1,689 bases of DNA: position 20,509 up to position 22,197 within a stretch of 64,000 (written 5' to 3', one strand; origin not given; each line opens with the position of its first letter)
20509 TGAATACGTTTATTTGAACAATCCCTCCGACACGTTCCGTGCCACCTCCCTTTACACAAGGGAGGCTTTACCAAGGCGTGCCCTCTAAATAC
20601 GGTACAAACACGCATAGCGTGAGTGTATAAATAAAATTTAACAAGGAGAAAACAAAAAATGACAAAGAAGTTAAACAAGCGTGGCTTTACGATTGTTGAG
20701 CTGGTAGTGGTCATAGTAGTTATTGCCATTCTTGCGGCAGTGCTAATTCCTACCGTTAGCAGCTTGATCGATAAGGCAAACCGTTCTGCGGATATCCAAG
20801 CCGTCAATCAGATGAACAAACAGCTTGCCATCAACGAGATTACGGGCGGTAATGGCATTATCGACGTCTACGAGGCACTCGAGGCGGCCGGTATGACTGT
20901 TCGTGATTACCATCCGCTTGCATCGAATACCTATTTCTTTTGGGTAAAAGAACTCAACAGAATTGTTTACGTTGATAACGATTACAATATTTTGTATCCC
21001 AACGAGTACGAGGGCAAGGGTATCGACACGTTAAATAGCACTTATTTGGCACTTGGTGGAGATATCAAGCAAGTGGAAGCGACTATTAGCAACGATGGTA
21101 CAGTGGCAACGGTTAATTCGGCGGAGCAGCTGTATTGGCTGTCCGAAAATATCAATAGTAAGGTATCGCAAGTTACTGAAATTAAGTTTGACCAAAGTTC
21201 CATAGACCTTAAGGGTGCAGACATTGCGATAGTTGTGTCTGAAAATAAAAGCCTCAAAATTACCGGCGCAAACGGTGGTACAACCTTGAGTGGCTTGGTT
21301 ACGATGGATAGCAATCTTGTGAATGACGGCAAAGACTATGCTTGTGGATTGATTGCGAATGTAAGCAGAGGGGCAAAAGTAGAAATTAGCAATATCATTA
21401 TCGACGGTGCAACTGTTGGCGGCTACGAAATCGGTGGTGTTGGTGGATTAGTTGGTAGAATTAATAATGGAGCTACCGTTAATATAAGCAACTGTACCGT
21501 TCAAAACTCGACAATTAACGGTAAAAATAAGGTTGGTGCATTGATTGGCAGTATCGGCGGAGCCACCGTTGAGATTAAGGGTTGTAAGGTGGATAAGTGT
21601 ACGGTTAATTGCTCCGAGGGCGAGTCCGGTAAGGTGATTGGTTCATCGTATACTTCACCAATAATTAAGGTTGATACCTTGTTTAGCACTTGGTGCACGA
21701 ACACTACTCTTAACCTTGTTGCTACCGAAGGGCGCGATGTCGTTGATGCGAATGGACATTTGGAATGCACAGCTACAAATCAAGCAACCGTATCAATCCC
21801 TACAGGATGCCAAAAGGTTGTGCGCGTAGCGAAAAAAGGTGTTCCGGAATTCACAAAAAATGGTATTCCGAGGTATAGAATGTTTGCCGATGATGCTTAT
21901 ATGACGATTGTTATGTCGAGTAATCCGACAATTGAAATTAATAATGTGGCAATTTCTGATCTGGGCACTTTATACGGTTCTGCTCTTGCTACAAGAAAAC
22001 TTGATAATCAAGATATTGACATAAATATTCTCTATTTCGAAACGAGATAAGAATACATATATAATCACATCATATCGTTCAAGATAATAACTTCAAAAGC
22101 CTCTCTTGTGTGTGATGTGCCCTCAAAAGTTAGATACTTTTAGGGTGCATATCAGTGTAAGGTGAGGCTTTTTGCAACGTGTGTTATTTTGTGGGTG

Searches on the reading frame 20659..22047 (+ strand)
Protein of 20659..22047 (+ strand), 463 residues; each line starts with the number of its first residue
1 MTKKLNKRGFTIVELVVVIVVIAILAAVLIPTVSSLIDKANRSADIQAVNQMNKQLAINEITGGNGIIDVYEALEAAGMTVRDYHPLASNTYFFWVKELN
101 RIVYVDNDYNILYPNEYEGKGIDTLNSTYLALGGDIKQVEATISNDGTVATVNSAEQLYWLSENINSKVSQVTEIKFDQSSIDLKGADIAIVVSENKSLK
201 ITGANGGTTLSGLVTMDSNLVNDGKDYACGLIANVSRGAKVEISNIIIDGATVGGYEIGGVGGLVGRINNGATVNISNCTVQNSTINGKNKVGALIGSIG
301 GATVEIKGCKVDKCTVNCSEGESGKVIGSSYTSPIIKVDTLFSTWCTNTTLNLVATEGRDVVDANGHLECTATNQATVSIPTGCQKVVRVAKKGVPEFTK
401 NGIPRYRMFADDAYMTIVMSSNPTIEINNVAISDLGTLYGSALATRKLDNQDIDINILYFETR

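Call 6: find_encoding_contigs(protein=window:20659-22047:+, flank=3000, max_places=10)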
Protein window:20659-22047:+ (463 aa): no gene with exactly this product is on record in the collection.

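Call 13: search_protein_families(library=pfam, proteins=[window:20659-22047:+], max_evalue=0.01)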
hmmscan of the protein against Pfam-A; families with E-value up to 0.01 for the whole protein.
window:20659-22047:+ (463 aa): 1 family
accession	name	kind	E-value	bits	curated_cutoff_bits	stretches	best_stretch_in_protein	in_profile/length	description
PF07963.17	N_methyl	-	9.1e-07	28.7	21.2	1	6-29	3-26/27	Prokaryotic N-terminal methylation motif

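Call 14: find_homologous_proteins(query=window:20659-22047:+)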
Query window:20659-22047:+ (463 aa): 1468 proteins with E <= 0.001 among 8000 candidates; the best 120 are listed.
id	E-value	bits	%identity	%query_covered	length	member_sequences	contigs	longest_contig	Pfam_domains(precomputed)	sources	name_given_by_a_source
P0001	3.9e-296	1000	100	100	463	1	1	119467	PF07963.18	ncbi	-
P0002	5.7e-175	601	65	99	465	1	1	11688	PF07963.18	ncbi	-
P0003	1.2e-139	484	55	99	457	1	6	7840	PF07963.18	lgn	-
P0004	1.0e-111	392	47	98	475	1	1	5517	PF07963.18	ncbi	-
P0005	3.6e-101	358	46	99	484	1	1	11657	PF07963.18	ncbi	-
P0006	4.7e-98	347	47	90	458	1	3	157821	PF07963.18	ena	-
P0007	5.0e-98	347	47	91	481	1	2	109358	PF07963.18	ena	-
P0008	2.4e-97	345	47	91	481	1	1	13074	PF07963.18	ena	-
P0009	3.1e-95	338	46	90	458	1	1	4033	PF07963.18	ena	-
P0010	3.2e-95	338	46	91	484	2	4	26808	PF07963.18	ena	-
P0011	1.1e-93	333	45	90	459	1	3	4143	PF07963.18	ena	-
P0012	1.1e-93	333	44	92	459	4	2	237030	PF07963.18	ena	-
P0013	1.3e-93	333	45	90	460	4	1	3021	PF07963.18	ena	-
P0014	1.4e-93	333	46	92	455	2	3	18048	PF07963.18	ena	-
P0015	1.6e-93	332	45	90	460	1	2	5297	PF07963.18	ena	-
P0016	3.0e-93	332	46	90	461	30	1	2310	PF07963.18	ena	-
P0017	3.6e-93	331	46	92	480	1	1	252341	PF07963.18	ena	-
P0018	5.9e-93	331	45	90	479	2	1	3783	PF07963.18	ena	-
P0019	1.7e-92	329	46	90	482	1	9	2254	PF07963.18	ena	-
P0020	2.1e-92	329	47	90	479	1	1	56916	PF07963.18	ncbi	-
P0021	3.0e-92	328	45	90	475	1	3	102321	PF07963.18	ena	-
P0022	1.3e-91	326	45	90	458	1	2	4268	PF07963.18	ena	-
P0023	1.5e-91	326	45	90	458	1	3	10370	PF07963.18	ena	-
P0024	1.5e-91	326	45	90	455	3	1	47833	PF07963.18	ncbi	-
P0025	3.6e-91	325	45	90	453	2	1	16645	PF07963.18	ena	-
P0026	8.6e-91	323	46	90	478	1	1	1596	PF07963.18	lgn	-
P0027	2.7e-89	318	45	90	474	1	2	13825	PF07963.18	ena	-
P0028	3.4e-89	318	42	92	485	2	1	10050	PF07963.18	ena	-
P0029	1.4e-88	316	44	92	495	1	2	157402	PF07963.18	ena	-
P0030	3.3e-88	315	42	98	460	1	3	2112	PF07963.18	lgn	-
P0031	3.5e-88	315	43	92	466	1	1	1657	PF07963.18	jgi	-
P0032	6.9e-88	314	45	90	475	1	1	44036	PF07963.18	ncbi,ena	-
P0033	7.9e-87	310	42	92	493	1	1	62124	PF07963.18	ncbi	-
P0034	3.2e-86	308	43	92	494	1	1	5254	PF07963.18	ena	-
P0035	1.0e-85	307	42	92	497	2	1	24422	PF07963.18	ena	-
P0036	1.9e-85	306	42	92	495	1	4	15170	PF07963.18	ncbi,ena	-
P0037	3.4e-85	305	41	92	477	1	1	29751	PF07963.18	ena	-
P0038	3.4e-85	305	43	90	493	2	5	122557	PF07963.18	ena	-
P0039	5.1e-85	304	45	90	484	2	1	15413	PF07963.18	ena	-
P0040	1.3e-84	303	43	90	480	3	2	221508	PF07963.18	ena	-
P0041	2.0e-84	302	42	93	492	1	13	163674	PF07963.18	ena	-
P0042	2.0e-84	302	41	93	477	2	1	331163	PF07963.18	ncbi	-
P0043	2.0e-84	302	42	90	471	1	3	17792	PF07963.18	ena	-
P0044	3.1e-84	302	44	90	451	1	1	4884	PF07963.18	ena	-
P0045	3.6e-84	302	41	90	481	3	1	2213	PF07963.18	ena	-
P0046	4.1e-84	301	41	90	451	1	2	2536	PF07963.18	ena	-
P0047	5.5e-84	301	42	90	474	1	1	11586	PF07963.18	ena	-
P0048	6.4e-84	301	41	90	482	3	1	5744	PF07963.18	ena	-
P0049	8.9e-84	300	41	92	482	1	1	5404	PF07963.18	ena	-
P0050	1.8e-83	299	42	92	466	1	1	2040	PF07963.18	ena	-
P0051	2.4e-83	299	46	76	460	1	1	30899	PF07963.18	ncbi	-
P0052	2.5e-83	299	40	92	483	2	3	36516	PF07963.18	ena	-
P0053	2.6e-83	299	42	92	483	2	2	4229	PF07963.18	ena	-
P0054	4.1e-83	298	40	95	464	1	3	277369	PF07963.18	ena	-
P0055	7.3e-83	297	41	90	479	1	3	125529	PF07963.18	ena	-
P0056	6.6e-82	294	41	91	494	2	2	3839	PF07963.18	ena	-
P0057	6.7e-82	294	41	92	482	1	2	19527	PF07963.18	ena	-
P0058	7.1e-82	294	41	92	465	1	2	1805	PF07963.18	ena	-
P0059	3.1e-81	292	41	92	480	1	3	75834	PF07963.18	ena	-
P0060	3.6e-81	292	40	90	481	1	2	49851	PF07963.18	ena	-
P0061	4.4e-81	291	43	98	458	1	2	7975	PF07963.18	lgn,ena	-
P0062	6.3e-80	288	41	90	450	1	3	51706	PF07963.18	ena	-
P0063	1.3e-78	283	41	90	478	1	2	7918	PF07963.18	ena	-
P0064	2.1e-78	283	42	91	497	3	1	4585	PF07963.18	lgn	-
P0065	2.7e-78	282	41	90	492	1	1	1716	PF07963.18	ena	-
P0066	5.7e-78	281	42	91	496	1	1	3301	PF07963.18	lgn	-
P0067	7.7e-78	281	40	89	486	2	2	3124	PF07963.18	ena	-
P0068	1.0e-57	214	44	71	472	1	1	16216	PF07963.18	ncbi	-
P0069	1.5e-57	214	38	90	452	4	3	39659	PF07963.18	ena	-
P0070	1.5e-57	214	42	79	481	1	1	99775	PF07963.18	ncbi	-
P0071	4.8e-57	212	39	89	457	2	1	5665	PF07963.18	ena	-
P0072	1.6e-56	210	38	82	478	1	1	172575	PF07963.18,PF20585.5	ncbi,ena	-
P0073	2.4e-56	210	40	71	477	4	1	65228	PF07963.18,PF20585.5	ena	-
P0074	2.6e-56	210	42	73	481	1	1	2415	PF07963.18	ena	-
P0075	2.5e-55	207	41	71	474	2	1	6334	PF07963.18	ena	-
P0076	3.7e-55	206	39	73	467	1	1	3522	PF07963.18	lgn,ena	-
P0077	4.9e-55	206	40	71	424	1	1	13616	PF07963.18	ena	-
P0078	1.2e-54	204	39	71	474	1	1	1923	PF07963.18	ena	-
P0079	8.4e-54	202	41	71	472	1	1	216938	PF07963.18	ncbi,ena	-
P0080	1.6e-53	201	41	71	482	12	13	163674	PF07963.18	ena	-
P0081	2.8e-53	200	41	71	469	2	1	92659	PF07963.18,PF20585.5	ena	-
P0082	6.9e-53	199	40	71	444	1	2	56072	PF07963.18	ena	-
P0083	7.3e-53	198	39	69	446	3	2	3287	PF07963.18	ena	-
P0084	1.7e-52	197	42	70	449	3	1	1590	PF07963.18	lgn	-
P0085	2.7e-52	197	40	70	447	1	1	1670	PF07963.18,PF20585.5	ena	-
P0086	1.4e-51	194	39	70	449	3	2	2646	PF07963.18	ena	-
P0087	5.4e-51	192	40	74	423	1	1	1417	PF07963.18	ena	-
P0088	7.0e-51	192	41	70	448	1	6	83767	PF07963.18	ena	-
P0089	2.3e-50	190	39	70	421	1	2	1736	PF07963.18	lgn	-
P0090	3.5e-50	190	39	76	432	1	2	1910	PF07963.18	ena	-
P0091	3.8e-50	189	39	71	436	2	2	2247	PF07963.18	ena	-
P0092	2.5e-49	187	40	70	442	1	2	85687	PF07963.18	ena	-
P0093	2.9e-49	187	40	64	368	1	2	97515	PF07963.18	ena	-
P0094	5.4e-49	186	37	74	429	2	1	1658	PF07963.18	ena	-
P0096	1.6e-48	184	33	94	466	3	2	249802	PF07963.18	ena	-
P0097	2.1e-48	184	38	71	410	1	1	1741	PF07963.18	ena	-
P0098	7.6e-48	182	37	71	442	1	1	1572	PF07963.18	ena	-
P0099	8.3e-48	182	37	71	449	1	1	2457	PF07963.18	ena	-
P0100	8.7e-48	182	37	79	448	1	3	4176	PF07963.18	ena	-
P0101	9.8e-48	182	39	70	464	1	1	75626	PF07963.18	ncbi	-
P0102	1.1e-47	181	38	71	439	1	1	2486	PF07963.18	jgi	-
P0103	1.3e-47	181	37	71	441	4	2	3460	PF07963.18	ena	-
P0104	2.8e-47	180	38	72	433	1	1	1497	PF07963.18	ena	-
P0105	3.6e-47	180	39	71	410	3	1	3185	PF07963.18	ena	-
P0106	5.0e-47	179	38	72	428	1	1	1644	PF07963.18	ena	-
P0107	5.6e-47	179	38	70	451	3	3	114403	PF07963.18,PF20585.5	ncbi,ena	-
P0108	5.7e-47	179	39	65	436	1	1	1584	PF07963.18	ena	-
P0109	1.3e-46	178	37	73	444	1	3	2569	PF07963.18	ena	-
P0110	1.3e-46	178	38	68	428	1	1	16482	PF07963.18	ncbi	-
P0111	1.4e-46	178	35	73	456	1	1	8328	PF07963.18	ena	-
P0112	1.6e-46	178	38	70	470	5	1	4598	PF07963.18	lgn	-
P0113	4.4e-46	176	36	79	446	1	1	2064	PF07963.18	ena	-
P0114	4.6e-46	176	39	69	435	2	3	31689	PF07963.18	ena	-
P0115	1.2e-45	175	39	70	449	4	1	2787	PF07963.18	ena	-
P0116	1.5e-45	174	39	70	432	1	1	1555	PF07963.18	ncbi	-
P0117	1.5e-45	174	36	71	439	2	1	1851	PF07963.18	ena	-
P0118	2.3e-45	174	37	71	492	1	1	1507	PF07963.18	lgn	-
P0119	3.7e-45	173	38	74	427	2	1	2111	PF07963.18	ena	-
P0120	4.2e-45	173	38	70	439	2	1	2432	PF07963.18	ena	-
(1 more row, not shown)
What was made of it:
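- This locus comes from a single assembly (call 14).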

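Call 15: find_encoding_contigs(protein=P0001, flank=3000, max_places=10)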
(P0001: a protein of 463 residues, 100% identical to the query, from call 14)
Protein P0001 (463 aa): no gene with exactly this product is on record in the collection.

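Call 16: find_encoding_contigs(protein=P0002, flank=4000, max_places=10)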
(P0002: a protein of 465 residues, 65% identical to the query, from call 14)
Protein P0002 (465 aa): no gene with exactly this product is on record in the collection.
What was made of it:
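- Tried and rejected: Exact-protein look-ups for the window protein and its two nearest relatives (P0001 and P0002) found no contigs (calls 6, 15, 16).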

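Call 17: find_encoding_contigs(protein=P0003, flank=4000, max_places=10)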
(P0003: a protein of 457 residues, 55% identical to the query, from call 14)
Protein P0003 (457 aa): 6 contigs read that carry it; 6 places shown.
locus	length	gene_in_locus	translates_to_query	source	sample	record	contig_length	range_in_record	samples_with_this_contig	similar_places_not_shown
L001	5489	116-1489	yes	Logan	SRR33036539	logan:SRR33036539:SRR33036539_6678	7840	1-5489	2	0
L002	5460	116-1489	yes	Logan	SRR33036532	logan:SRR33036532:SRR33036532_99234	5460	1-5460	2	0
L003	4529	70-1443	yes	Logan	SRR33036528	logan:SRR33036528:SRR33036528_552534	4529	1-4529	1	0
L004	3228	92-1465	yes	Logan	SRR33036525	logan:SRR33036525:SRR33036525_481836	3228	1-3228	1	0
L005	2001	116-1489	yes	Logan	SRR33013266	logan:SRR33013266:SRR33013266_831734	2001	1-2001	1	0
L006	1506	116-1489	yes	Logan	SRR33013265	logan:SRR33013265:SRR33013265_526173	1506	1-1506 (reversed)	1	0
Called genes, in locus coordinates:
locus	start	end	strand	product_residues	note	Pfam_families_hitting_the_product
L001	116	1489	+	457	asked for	PF07963:N_methyl (weak)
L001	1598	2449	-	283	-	PF00781:DAGK_cat, PF19279:YegS_C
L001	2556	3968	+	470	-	PF01743:PolyA_pol, PF12627:PolyA_pol_RNAbd, PF01966:HD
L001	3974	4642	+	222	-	PF00657:Lipase_GDSL, PF13472:Lipase_GDSL_2, PF16255:Lipase_GDSL_lke (weak)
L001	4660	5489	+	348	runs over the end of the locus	PF01210:NAD_Gly3P_dh_N, PF07479:NAD_Gly3P_dh_C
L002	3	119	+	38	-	?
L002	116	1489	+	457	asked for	PF07963:N_methyl (weak)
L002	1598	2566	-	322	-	PF00781:DAGK_cat, PF19279:YegS_C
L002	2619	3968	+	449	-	PF01743:PolyA_pol, PF12627:PolyA_pol_RNAbd, PF01966:HD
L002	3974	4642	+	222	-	PF00657:Lipase_GDSL, PF13472:Lipase_GDSL_2, PF16255:Lipase_GDSL_lke (weak)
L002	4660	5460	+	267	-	?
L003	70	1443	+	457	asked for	PF07963:N_methyl (weak)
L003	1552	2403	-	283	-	PF00781:DAGK_cat, PF19279:YegS_C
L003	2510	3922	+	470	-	PF01743:PolyA_pol, PF12627:PolyA_pol_RNAbd, PF01966:HD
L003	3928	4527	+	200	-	?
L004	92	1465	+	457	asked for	PF07963:N_methyl (weak)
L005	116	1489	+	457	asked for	PF07963:N_methyl (weak)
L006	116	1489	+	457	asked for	PF07963:N_methyl (weak)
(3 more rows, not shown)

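Call 22: find_related_loci(query=A2, collection=genome_contigs, flank=3000)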
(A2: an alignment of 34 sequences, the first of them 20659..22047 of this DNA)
Query A2 (463 aa) in genome_contigs; peptide patterns used: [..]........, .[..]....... (x = any residue, [..] = any of these).
589 stretches matched a pattern (row limit reached: there are more); 331 encode a relative of the query (tblastn E <= 1e-3); the best 80 are kept; 80 distinct loci.
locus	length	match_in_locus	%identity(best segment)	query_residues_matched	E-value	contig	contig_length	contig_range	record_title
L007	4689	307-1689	47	3-458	4e-123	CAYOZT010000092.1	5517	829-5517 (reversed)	MAG TPA_asm: uncultured Oscillospiraceae bacterium isolate SRP225648_co1_480 genome assembly, contig: NODE_37910_length_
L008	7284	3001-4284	45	3-417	2e-93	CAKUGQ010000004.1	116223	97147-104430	MAG: uncultured Oscillospiraceae bacterium isolate REFINED_METABAT215_TOP10_CONTIGS_1500_ASSEMBLY_K77_MERGED__Hadza_MoBi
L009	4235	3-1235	44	19-417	2e-93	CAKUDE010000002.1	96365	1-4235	MAG: uncultured Oscillospiraceae bacterium isolate REFINED_METABAT215_TOP10_CONTIGS_1500_ASSEMBLY_K77_MERGED__Hadza_MoBi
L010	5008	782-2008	39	6-421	3e-79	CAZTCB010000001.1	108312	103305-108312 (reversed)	MAG TPA_asm: uncultured Subdoligranulum sp. isolate SRP225648_co1_552 genome assembly, contig: NODE_202_length_108312_co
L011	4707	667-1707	44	9-329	8e-66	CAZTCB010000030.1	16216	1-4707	MAG TPA_asm: uncultured Subdoligranulum sp. isolate SRP225648_co1_552 genome assembly, contig: NODE_8898_length_16216_co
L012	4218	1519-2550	44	4-331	8e-62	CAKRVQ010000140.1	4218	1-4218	MAG: uncultured Eubacteriales bacterium isolate REFINED_METABAT215_TOP10_CONTIGS_1500_ASSEMBLY_K77_MERGED__Hadza_MoBio_h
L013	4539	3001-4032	39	4-328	8e-59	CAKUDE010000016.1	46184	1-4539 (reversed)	MAG: uncultured Oscillospiraceae bacterium isolate REFINED_METABAT215_TOP10_CONTIGS_1500_ASSEMBLY_K77_MERGED__Hadza_MoBi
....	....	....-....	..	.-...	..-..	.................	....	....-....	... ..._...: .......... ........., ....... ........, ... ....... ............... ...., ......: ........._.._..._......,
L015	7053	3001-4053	36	3-343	4e-53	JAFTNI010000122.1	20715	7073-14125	MAG: Clostridia bacterium isolate RGIG3975 Roe_deer_Cecum-4__c224299, whole genome shotgun sequence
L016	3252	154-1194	36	1-328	8e-48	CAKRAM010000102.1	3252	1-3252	MAG: uncultured Clostridia bacterium isolate REFINED_METABAT215_TOP10_CONTIGS_1500_ASSEMBLY_K127_MEGAHIT__Hadza_MoBio_ha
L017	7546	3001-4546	40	4-328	4e-46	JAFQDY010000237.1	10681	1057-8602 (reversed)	MAG: Oscillospiraceae bacterium isolate RGIG1732 Goat_Cecum-3__c961846, whole genome shotgun sequence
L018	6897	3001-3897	40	9-300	1e-45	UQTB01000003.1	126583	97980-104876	uncultured Clostridiales bacterium isolate UMGS621 genome assembly, contig: NODE_110_length_126583_cov_12.979206, whole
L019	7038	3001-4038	38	3-328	9e-45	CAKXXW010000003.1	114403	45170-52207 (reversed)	MAG: uncultured Eubacteriales bacterium isolate REFINED_METABAT215_TOP10_CONTIGS_1500_ASSEMBLY_K77_MERGED__Hadza_MoBio_h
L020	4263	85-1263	34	3-409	6e-44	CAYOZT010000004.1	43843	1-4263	MAG TPA_asm: uncultured Oscillospiraceae bacterium isolate SRP225648_co1_480 genome assembly, contig: NODE_1537_length_4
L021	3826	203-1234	35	9-351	7e-42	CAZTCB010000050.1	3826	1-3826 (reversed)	MAG TPA_asm: uncultured Subdoligranulum sp. isolate SRP225648_co1_552 genome assembly, contig: NODE_61021_length_3826_co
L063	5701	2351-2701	47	4-117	2e-22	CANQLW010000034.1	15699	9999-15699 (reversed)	MAG: uncultured Clostridia bacterium isolate Lapin-014__bin44 genome assembly, contig: Lapin-014__NODE_3137_length_15699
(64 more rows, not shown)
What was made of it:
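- The family carries the N_methyl prepilin signal and has more than 1400 members in gut Clostridia MAGs, often several per genome: calls 13, 14, 22. Contigs carrying homologues often break just upstream of the gene (calls 17 and 22).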

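Call 30: find_related_loci(query=A2, collection=metagenome_contigs, flank=1500)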
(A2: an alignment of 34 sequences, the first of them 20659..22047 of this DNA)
Query A2 (463 aa) in metagenome_contigs; peptide patterns used: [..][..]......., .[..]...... (x = any residue, [..] = any of these).
600 stretches matched a pattern (row limit reached: there are more); 179 encode a relative of the query (tblastn E <= 1e-3); the best 80 are kept; 80 distinct loci.
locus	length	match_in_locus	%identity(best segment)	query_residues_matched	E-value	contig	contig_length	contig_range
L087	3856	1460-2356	40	9-300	4e-46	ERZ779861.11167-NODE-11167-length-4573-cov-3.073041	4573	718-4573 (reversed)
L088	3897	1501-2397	40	9-300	6e-46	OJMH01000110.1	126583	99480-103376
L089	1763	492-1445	37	1-316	2e-40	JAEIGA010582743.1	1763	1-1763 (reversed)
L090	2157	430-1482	35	3-340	7e-38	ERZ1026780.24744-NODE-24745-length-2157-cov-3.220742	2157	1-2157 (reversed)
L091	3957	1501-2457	33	6-297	5e-28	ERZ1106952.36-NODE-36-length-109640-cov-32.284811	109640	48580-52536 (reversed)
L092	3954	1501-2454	33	6-297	3e-28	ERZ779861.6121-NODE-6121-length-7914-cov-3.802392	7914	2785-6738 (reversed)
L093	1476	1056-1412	50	4-120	7e-28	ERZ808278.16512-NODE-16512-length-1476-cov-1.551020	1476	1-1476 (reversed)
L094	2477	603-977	49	3-124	3e-25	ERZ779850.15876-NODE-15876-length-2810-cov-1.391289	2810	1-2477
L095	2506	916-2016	30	7-331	3e-24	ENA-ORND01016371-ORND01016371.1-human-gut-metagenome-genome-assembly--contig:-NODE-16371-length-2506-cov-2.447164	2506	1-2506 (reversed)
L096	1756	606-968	53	1-120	5e-24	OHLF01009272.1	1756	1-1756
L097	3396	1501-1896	38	1-133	6e-23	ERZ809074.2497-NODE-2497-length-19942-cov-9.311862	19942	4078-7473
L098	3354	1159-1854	33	1-237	4e-22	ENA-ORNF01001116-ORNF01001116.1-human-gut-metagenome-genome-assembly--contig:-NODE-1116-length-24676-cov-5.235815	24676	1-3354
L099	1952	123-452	46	3-110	4e-21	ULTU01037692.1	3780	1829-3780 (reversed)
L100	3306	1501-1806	49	7-106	9e-21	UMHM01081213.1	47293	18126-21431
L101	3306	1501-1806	49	7-106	9e-21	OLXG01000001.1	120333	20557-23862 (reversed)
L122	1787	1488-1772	43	1-95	2e-14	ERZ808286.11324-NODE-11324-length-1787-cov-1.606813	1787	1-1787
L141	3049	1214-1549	46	9-117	2e-18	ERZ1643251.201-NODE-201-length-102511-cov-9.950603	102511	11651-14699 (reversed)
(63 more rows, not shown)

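Call 40: find_homologous_proteins(query=A3, max_evalue=0.001)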
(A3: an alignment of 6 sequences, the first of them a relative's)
Query A3 (6 sequences) (149 aa, profile of the alignment): 10 proteins with E <= 0.001 among 3387 candidates.
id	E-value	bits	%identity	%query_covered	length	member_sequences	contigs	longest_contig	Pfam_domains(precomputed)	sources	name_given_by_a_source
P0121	3.8e-48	181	98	100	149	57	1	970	-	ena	-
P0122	6.3e-46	174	26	96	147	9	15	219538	-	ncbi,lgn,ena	-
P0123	3.8e-44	168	25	68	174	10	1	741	-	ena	-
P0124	4.6e-39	152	37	40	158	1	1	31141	-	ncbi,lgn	-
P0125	5.2e-33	132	57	100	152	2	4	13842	-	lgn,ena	-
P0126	3.2e-32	130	99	79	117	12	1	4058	-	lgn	-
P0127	7.5e-32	129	24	80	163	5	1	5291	-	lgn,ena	-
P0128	7.7e-32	129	35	40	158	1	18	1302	-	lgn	-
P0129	1.0e-29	122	72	100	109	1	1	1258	-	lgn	-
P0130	3.1e-27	114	64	100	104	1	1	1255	-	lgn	-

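Call 41: find_encoding_contigs(protein=P0122, flank=1500, max_places=10)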
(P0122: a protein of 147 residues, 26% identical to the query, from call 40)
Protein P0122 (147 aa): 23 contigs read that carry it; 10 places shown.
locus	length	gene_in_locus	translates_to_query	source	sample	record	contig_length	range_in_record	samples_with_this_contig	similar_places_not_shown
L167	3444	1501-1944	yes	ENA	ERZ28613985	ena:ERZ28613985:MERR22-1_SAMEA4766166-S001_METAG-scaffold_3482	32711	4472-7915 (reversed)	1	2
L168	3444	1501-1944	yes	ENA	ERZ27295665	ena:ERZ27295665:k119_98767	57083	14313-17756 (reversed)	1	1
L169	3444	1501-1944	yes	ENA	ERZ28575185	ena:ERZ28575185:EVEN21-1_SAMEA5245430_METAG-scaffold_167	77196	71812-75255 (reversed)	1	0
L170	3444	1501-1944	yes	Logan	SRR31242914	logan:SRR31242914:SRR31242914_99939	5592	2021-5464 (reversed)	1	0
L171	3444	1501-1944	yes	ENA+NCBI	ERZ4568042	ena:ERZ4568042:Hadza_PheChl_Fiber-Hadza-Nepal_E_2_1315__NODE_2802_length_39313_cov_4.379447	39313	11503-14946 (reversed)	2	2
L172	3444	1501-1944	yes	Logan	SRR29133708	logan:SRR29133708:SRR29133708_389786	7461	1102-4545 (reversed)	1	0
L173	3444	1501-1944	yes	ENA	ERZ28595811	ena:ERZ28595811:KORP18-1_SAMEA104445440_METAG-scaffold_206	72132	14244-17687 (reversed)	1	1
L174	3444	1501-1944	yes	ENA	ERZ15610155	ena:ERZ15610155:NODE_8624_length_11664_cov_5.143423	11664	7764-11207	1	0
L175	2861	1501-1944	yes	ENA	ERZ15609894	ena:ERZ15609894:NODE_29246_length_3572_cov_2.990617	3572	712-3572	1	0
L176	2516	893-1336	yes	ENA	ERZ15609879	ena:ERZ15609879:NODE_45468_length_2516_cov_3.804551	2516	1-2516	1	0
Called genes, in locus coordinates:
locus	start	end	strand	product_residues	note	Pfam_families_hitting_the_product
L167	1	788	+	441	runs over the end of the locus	-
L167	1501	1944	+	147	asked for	-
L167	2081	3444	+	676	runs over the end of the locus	PF07963:N_methyl (weak)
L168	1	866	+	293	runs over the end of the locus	PF02311:AraC_binding, PF07883:Cupin_2, PF00165:HTH_AraC, PF12833:HTH_18, PF00165:HTH_AraC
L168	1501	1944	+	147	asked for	-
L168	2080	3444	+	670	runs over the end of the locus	PF07963:N_methyl (weak)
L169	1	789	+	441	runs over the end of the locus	-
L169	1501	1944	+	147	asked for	-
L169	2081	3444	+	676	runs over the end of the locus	PF07963:N_methyl (weak)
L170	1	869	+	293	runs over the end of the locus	PF02311:AraC_binding, PF07883:Cupin_2, PF00165:HTH_AraC, PF12833:HTH_18, PF00165:HTH_AraC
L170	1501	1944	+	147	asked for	-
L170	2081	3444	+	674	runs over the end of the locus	PF07963:N_methyl (weak)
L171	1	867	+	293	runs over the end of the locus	PF02311:AraC_binding, PF07883:Cupin_2, PF00165:HTH_AraC, PF12833:HTH_18, PF00165:HTH_AraC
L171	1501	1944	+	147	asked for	-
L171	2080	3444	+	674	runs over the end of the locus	PF07963:N_methyl (weak)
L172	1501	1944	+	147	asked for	-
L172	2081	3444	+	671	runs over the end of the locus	PF07963:N_methyl (weak)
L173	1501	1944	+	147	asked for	-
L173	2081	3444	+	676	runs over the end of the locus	PF07963:N_methyl (weak)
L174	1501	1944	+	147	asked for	-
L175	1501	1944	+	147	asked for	-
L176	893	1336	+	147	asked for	-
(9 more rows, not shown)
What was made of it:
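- An AraC-family gene lies directly upstream of the L122-type operon in most contigs (call 41).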

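Call 42: find_encoding_contigs(protein=P0123, flank=1500, max_places=10)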
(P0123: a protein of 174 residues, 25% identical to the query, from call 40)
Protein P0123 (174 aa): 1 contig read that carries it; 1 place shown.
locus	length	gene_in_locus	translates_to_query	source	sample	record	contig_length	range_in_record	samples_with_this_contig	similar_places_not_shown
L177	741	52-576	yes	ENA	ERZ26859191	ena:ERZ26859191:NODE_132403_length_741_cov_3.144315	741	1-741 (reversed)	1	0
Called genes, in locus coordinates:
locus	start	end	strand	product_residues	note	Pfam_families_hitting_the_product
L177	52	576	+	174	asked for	-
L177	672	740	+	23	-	?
